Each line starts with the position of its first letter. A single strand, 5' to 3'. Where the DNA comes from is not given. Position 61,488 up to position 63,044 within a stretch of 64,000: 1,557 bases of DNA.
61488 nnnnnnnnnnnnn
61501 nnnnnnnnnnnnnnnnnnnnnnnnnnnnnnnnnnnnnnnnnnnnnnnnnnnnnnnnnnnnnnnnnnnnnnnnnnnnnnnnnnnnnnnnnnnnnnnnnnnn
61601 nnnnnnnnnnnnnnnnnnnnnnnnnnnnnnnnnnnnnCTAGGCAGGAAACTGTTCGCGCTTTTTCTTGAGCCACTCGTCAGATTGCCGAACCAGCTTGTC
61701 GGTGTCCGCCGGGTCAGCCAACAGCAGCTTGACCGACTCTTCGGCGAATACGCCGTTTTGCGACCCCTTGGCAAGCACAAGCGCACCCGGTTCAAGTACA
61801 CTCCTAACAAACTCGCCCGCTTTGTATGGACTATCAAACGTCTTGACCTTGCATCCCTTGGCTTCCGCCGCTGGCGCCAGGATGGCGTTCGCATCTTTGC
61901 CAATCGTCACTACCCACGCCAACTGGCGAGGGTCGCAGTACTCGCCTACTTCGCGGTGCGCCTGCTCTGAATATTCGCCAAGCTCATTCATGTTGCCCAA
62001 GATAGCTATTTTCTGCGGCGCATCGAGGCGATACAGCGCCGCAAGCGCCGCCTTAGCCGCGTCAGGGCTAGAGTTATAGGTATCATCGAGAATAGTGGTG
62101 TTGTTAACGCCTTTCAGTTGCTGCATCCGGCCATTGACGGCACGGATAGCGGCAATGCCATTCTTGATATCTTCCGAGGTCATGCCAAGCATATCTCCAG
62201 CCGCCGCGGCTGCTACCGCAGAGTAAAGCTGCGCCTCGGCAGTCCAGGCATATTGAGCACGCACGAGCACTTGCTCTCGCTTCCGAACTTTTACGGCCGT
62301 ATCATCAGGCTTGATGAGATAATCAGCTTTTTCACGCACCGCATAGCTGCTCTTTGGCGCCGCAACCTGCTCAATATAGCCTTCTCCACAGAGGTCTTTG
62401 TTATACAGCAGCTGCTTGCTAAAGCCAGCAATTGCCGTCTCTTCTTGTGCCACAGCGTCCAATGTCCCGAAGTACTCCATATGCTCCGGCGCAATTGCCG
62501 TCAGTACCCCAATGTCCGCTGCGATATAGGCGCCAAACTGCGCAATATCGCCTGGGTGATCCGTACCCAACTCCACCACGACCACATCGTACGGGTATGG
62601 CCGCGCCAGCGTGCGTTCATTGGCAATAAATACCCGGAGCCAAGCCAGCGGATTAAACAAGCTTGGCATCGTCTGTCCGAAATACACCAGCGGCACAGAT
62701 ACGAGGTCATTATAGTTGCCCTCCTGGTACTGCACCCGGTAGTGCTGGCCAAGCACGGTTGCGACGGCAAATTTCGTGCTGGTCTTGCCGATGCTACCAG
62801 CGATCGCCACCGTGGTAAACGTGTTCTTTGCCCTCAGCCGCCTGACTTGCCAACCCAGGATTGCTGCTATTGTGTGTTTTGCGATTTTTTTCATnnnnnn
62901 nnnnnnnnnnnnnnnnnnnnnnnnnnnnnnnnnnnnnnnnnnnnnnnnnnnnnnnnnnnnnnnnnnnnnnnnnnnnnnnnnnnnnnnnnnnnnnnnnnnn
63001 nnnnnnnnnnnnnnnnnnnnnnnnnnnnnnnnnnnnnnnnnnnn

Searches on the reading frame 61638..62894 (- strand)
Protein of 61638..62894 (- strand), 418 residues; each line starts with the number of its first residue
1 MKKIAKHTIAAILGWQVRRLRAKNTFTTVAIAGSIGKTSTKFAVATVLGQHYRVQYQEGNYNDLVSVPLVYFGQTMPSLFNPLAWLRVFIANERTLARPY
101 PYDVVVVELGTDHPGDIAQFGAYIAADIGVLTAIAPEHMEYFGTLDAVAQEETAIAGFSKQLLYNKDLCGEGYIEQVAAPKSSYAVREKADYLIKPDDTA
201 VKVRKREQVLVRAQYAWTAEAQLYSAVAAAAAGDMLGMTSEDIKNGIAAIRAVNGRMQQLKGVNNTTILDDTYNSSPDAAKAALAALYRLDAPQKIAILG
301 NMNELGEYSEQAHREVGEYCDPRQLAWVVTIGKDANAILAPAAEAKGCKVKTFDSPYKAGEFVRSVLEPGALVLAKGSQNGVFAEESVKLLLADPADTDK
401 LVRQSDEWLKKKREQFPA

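Call 12: search_protein_families(library=pfam, proteins=[window:61638-62894:-])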
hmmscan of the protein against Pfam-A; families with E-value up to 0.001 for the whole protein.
window:61638-62894:- (418 aa): 2 families
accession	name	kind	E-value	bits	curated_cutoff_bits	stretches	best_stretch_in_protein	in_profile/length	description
PF02875.26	Mur_ligase_C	-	1.8e-19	71.3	28.4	1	255-378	1-126/127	Mur ligase, glutamate ligase domain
PF08245.18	Mur_ligase_M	-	8.3e-14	52.4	24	1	31-230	1-197/200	Mur ligase middle domain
